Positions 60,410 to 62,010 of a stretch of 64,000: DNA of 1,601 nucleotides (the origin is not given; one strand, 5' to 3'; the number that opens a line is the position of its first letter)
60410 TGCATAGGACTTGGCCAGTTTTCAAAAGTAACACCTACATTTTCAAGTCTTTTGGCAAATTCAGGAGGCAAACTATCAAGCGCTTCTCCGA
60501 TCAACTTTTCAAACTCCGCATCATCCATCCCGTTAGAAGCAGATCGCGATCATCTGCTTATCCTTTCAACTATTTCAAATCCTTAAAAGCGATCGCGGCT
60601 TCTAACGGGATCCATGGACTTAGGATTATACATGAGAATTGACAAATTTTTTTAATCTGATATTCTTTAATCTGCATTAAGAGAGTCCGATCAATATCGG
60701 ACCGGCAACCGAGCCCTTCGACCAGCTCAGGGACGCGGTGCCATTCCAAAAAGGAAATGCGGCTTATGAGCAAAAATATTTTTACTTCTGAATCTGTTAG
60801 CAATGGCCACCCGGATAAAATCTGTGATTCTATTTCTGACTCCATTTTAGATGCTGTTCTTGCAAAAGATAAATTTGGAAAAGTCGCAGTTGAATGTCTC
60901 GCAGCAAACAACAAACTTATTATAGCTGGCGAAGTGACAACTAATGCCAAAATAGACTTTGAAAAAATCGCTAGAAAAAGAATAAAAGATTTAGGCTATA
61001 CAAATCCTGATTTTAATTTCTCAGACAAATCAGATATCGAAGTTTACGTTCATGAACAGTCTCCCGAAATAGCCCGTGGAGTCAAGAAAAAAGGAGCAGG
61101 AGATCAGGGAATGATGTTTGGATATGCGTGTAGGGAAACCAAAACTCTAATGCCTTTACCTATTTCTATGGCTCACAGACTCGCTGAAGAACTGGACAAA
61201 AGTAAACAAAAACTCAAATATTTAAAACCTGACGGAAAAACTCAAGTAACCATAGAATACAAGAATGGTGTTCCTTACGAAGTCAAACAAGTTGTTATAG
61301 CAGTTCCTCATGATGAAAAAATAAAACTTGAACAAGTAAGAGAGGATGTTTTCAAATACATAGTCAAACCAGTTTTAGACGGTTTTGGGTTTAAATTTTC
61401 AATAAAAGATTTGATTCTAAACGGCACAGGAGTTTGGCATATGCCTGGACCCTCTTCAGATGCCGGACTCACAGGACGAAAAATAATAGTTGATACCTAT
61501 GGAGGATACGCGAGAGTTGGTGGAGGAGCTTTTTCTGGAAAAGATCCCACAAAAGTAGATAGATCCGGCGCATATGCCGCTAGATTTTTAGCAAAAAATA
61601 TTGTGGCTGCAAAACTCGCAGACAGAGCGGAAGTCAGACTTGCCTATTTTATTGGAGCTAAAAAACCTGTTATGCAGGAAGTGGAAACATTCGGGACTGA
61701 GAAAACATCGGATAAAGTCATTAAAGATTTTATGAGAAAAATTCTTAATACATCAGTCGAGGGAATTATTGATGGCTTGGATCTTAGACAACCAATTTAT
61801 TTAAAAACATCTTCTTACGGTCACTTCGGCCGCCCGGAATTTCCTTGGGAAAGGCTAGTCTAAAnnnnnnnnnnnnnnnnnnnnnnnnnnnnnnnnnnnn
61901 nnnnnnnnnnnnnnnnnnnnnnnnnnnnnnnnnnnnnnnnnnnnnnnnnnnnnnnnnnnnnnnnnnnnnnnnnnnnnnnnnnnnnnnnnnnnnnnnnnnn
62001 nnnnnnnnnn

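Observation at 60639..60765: SAM-riboswitch-like metK leader with a minimal architecture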

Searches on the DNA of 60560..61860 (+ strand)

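Call 4: search_rna_families(source=window, start=60560, end=60860, threshold=evalue, max_evalue=10, show_alignments=6)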
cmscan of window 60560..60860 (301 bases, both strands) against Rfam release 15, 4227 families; matches with E-value up to 10: 4.
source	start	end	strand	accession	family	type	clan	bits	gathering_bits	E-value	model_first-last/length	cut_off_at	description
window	60669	60787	+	RF01725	SAM-I-IV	Cis-reg; riboswitch;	CL00012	48.7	41.1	3.1e-07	1-99/99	no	SAM-I/IV (S-adenosyl methionine) riboswitch aptamer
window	60681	60745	-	RF01386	isrB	Gene; sRNA;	-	15.1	35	2.1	1-87/87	no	isrB Hfq binding RNA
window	60616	60688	+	RF01617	ceN113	Gene; snRNA; snoRNA; CD-box;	-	14.5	40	9.3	1-131/131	no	Caenorhabditis snoRNA ceN113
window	60628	60677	+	RF00440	SNORD37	Gene; snRNA; snoRNA; CD-box;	-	13.5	45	6.1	1-65/65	no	Small nucleolar RNA SNORD37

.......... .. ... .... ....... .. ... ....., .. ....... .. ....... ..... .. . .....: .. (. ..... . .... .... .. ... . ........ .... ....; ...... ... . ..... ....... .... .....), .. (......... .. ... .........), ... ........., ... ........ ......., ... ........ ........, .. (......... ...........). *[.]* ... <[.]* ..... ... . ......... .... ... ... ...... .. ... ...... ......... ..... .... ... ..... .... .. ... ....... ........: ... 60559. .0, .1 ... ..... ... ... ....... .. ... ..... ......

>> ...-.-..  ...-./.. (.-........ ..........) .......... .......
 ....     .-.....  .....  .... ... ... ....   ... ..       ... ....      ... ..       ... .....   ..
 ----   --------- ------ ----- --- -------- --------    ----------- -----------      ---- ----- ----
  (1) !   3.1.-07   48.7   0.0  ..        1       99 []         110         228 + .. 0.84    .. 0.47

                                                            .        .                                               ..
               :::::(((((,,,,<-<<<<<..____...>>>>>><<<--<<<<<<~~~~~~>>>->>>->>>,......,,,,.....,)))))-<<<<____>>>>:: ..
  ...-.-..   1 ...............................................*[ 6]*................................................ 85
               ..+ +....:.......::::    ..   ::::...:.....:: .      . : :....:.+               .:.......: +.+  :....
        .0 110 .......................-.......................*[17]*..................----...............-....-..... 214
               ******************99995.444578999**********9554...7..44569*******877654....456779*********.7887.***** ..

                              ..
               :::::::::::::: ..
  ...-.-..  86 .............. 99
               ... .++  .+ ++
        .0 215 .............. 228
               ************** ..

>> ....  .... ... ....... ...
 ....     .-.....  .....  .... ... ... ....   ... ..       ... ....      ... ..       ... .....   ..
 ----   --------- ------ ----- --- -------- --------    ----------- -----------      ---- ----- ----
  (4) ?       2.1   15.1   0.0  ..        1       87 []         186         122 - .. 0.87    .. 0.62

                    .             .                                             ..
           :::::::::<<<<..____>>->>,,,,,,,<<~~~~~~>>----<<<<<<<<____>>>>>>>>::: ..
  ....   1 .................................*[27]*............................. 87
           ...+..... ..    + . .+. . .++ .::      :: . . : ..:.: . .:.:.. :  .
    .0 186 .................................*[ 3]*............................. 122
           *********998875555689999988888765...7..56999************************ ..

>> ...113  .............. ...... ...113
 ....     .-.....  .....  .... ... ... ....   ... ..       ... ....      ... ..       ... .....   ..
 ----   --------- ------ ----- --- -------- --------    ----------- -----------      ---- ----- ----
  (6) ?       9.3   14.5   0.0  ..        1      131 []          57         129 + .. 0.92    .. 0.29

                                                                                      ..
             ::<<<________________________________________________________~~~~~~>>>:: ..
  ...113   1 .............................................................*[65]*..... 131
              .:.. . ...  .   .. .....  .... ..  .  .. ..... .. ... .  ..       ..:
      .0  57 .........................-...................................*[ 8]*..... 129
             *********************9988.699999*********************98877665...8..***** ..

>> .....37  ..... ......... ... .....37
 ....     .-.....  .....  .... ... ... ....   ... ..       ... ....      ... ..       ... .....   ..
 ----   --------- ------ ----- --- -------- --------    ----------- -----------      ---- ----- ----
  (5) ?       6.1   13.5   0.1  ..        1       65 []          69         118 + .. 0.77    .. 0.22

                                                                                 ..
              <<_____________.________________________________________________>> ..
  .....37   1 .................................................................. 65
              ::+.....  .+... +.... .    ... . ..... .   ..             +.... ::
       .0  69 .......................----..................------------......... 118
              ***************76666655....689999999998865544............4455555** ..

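Call 9: search_rna_families(sources=[L001, L002, L003, L009, L011, L016, L028, L033, L034, L038, L042, L043, L048, L055, L057, L060, L062, L066, L067, L070], threshold=gathering, show_alignments=6)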
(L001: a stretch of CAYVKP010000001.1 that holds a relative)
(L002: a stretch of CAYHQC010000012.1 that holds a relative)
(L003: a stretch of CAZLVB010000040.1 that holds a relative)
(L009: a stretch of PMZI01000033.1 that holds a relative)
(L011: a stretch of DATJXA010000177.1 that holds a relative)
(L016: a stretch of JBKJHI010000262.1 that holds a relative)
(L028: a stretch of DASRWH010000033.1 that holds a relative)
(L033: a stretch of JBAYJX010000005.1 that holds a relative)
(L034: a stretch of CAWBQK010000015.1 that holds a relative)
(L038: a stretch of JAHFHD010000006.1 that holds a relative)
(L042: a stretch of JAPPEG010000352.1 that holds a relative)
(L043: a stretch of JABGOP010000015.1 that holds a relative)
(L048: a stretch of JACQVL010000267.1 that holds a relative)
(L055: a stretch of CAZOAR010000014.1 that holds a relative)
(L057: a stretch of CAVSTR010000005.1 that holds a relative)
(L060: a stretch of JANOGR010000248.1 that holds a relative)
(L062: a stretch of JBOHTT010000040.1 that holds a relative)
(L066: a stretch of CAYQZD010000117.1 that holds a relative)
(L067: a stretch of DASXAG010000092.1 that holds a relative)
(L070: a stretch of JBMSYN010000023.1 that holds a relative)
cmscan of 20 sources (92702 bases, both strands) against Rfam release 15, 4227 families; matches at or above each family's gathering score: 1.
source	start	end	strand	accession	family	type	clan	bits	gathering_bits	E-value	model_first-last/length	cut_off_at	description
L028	1408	1668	+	RF00230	T-box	Cis-reg; leader;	-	115.7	93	9.7e-25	1-219/219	no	T-box leader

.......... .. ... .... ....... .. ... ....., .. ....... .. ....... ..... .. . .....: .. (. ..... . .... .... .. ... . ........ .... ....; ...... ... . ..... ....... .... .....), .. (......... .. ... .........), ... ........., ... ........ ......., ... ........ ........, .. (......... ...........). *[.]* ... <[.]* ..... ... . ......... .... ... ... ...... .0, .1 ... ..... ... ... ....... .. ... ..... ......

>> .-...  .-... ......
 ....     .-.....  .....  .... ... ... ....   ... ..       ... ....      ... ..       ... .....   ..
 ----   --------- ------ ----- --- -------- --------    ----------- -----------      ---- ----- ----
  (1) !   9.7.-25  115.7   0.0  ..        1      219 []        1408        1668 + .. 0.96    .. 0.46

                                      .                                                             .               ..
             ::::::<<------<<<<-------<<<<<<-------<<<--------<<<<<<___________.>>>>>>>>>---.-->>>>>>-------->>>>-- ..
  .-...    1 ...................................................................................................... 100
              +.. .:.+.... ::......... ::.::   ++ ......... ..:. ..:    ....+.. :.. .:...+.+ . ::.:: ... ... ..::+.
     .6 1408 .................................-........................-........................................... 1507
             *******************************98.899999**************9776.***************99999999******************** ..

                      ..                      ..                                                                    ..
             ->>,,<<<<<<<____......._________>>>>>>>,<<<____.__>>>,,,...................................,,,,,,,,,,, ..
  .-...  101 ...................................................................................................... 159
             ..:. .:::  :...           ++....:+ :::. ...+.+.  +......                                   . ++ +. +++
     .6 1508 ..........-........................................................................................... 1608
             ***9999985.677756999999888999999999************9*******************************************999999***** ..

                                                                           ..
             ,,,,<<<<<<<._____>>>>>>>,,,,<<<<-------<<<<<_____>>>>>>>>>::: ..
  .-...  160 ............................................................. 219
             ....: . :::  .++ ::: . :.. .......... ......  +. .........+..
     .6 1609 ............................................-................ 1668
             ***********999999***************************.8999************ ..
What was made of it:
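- Tried and rejected: Rfam at gathering threshold on 20 metK loci from reference genomes found no SAM-clan hit (call 9).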

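Call 28: search_with_rna_model(model_id=R1, sources=[L100, L101, L102, L103, L104, L105, L106, L107, L108, L109, L110, L111, L112, L113, L114, L115, L116, L117, L118, L119, L120, L121, L122, L123, L124, L125, L126, L127, L128, L129, L130, L131, L132, L133, L134, L135, L136, L137, L138, L139, L140, L141, L142, L143, L144, L145, L146, L147, L148, L149, L150, L151, L152, L153, L154, L155, L156, L157, L158, L159, L160], max_evalue=1, make_alignment=true)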
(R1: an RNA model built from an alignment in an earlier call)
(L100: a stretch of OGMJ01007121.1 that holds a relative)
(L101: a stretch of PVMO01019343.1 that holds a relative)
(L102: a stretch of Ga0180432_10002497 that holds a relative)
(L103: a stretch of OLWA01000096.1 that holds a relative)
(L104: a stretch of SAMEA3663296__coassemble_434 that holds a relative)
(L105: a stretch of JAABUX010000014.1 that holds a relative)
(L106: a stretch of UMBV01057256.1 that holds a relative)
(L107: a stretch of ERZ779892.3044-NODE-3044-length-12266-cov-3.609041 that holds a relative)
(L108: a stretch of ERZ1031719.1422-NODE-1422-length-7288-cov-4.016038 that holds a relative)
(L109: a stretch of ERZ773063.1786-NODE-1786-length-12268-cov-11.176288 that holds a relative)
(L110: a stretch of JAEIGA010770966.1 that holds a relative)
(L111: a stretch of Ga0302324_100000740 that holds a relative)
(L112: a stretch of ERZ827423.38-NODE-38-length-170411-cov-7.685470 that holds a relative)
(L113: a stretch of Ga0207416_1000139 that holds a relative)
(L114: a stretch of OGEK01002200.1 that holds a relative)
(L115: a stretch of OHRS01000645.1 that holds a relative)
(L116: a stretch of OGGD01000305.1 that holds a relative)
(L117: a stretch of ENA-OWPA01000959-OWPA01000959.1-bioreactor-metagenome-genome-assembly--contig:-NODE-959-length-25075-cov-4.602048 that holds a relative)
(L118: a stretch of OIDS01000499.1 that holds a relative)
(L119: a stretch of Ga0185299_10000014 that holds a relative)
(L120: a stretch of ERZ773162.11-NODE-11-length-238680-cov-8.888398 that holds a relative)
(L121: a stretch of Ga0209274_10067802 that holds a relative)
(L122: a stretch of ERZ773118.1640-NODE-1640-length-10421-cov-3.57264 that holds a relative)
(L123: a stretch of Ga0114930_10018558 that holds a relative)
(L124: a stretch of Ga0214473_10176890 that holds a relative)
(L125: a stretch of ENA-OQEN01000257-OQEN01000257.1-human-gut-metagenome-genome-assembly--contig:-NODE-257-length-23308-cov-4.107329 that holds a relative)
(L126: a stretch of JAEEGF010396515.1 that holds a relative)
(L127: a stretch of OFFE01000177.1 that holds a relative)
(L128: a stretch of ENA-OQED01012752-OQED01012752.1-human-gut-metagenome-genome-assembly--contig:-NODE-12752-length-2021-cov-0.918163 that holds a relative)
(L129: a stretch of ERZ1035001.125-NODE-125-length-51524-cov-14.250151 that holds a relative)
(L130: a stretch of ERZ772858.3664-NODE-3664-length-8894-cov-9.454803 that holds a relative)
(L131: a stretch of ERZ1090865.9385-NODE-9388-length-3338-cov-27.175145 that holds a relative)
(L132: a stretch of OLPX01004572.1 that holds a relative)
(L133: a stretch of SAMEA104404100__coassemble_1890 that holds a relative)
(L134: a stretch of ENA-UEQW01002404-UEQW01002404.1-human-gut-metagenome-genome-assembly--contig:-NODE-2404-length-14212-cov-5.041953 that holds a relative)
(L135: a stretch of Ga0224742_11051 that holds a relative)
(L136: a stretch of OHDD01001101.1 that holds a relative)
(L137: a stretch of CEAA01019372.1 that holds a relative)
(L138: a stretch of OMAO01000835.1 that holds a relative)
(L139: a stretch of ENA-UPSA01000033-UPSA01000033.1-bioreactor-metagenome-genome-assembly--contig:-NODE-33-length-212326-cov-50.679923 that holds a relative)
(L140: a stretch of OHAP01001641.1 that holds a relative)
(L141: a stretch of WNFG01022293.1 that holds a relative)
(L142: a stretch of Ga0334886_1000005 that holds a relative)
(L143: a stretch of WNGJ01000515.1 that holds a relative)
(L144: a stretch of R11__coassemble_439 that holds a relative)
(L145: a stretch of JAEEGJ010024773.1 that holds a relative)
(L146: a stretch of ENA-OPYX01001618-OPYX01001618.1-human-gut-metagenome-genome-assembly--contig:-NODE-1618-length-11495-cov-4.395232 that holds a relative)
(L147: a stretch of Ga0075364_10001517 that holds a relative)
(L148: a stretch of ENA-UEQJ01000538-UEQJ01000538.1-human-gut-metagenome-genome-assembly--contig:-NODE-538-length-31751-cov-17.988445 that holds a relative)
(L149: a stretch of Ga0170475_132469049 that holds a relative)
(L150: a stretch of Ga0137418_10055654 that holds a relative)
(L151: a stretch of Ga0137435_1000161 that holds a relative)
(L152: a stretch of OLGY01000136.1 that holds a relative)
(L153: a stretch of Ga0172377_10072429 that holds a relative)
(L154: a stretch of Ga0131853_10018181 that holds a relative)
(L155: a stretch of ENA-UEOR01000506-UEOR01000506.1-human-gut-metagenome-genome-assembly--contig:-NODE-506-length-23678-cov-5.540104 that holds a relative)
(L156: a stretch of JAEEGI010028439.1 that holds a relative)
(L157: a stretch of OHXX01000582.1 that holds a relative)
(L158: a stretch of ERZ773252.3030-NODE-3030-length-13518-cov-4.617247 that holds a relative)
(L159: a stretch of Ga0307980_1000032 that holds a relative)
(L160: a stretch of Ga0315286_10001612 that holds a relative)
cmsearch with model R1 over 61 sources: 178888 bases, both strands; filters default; matches with E-value up to 1: 1.
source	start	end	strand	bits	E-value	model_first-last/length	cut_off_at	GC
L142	827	921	+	25.3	5.9e-05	1-119/119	no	0.56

No alignment was stored: fewer than two matches.

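Call 54: search_with_rna_model(model_id=R1, sources=[L001, L081, L082, L083, L087, L142, L161, L162, L163, L165, L170, L171, L173, L174, L176, L177, L178, L179, L180], max_evalue=0.01, make_alignment=true, show_alignments=0)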
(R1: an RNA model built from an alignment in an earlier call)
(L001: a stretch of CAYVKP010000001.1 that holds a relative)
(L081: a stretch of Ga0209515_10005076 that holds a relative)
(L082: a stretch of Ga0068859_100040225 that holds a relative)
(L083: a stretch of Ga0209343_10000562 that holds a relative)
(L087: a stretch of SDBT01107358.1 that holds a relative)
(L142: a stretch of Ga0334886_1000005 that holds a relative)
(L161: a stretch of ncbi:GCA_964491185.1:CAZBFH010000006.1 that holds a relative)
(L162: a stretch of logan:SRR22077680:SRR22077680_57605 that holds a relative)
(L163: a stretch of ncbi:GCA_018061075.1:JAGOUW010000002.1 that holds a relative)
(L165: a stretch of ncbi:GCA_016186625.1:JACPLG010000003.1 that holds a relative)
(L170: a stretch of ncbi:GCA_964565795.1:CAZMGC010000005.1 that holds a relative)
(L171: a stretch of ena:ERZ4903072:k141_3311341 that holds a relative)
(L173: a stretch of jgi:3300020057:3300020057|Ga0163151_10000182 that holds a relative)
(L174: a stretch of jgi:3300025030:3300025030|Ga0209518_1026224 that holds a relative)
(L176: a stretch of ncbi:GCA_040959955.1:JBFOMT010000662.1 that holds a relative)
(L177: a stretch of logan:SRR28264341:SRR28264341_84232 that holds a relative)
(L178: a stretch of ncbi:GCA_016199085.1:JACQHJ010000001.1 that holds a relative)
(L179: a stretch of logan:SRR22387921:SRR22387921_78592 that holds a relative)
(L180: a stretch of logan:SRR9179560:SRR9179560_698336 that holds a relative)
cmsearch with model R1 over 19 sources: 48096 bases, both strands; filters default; matches with E-value up to 0.01: 18.
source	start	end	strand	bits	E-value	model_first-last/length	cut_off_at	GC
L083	833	951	+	158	2.8e-45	1-119/119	no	0.56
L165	486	628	+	55.7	1.3e-14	1-119/119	no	0.45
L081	868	981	+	55.5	1.4e-14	1-119/119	no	0.49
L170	503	629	+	53.7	5e-14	1-119/119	no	0.46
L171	476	628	+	50.3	5.2e-13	1-119/119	no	0.41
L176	477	577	+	48.8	1.5e-12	1-119/119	no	0.49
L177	135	235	+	47.6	3.2e-12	1-119/119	no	0.5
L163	506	622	+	47.1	4.8e-12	1-119/119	no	0.46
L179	499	622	+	46.6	6.7e-12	1-119/119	no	0.48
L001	1884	2008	+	46.3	8e-12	1-119/119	no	0.5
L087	896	1010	+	43.7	4.9e-11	1-119/119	no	0.45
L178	485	583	+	43.3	6.6e-11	1-119/119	no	0.48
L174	483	583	+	37.8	2.8e-09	1-119/119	no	0.51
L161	503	622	+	37.1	4.8e-09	1-119/119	no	0.44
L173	504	621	+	35.1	1.8e-08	1-119/119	no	0.46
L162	489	628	+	34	4e-08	1-119/119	no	0.44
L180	456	576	+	31.1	2.8e-07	1-119/119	no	0.45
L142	827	921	+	25.3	1.6e-05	1-119/119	no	0.56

Alignment A4: 18 matches aligned to the model, 206 columns, each read 5' to 3' on its own strand. Consensus structure (alignment columns), stored with it:
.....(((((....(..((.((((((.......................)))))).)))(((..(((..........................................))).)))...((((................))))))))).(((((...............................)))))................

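Call 56: build_rna_model(alignment_id=A4)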
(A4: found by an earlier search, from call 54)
Model R2 built from alignment A4 (18 sequences, 206 columns); structure: stored with the alignment.
model positions 108; base pairs 29; branch points 3; effective number of sequences 2.28; information 0.59 bits per position. Calibrated on 0.2 Mb of random sequence (short: E-values are rough).
structure used (alignment columns):
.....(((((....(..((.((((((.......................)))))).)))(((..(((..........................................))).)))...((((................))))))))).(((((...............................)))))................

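Call 57: search_with_rna_model(model_id=R2, sources=[window, L001, L002, L003, L081, L082, L083, L084, L085, L086, L087, L097, L142, L161, L162, L163, L165, L170, L171, L173, L174, L176, L177, L178, L179, L180], max_evalue=0.1, make_alignment=true)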
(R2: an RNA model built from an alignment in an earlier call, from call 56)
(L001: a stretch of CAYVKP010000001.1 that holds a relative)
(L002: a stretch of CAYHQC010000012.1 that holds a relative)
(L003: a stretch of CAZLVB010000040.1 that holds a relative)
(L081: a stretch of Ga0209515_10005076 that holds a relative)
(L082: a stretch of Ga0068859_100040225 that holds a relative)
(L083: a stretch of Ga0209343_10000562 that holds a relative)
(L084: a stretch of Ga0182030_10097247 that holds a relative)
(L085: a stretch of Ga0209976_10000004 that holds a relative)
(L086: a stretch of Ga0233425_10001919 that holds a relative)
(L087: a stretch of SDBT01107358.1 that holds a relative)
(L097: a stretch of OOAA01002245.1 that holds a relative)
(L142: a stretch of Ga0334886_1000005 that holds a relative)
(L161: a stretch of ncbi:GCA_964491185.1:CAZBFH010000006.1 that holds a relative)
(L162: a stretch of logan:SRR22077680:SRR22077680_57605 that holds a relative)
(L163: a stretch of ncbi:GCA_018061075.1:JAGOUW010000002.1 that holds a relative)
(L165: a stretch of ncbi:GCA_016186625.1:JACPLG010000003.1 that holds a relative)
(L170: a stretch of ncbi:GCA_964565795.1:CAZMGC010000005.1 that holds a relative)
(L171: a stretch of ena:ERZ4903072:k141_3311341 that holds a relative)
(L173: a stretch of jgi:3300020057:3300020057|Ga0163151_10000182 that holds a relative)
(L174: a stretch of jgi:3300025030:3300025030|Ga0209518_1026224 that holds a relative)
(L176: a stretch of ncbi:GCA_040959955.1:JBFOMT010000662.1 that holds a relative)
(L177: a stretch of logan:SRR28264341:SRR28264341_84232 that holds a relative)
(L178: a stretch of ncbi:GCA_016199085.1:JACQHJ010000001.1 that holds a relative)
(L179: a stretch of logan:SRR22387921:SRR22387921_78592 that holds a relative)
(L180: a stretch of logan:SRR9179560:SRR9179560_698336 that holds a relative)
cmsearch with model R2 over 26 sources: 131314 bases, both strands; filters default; matches with E-value up to 0.1: 24.
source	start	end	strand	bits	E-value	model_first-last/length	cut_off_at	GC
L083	833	951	+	101.5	1.2e-21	1-108/108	no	0.56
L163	506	622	+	79.6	2.3e-16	1-108/108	no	0.46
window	60669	60787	+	78.6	3.9e-16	1-108/108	no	0.47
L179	499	622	+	76.7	1.1e-15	1-108/108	no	0.48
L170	503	629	+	74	4.9e-15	1-108/108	no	0.46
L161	503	622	+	73.3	7.3e-15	1-108/108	no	0.44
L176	477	578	+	72.1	1.4e-14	1-108/108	no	0.48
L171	476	628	+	72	1.4e-14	1-108/108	no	0.41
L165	486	628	+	71.8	1.7e-14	1-108/108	no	0.45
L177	135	236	+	70.6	3.1e-14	1-108/108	no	0.49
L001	1884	2008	+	69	8e-14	1-108/108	no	0.5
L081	868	983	+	66.7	2.7e-13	1-108/108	no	0.49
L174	483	583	+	66.5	3.1e-13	1-108/108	no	0.51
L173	504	622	+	66.5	3.1e-13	1-108/108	no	0.45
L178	485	584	+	65.4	5.7e-13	1-108/108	no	0.48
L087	896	1010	+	63.3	1.9e-12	1-108/108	no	0.45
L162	489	628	+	60.5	8.5e-12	1-108/108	no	0.44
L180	456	576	+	57.9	3.7e-11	1-108/108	no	0.45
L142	827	921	+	51.4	1.3e-09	1-108/108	no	0.56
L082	835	979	+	45.6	3.3e-08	1-108/108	no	0.43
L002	126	297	+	41.8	2.7e-07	1-108/108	no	0.44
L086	742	912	+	29.6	0.00023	1-108/108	no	0.5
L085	785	930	+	26.2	0.0015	1-108/108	no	0.44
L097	818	941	+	21.6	0.019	1-108/108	no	0.54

Alignment A5: 24 matches aligned to the model, 278 columns, each read 5' to 3' on its own strand. Consensus structure (alignment columns), stored with it:
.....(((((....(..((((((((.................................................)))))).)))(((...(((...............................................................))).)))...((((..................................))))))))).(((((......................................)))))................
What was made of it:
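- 60669..60787 (+): Extent of the SAM-I/IV riboswitch match (aptamer plus the first codons of metK). R2 model 78.6 bits, E = 3.9e-16 (call 57).
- Checked: Model R2, built without the window, gives 78.6 bits, E = 3.9e-16, and finds no second hit in the window (call 57).
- Model R2, built without the window, gives 78.6 bits (call 57).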
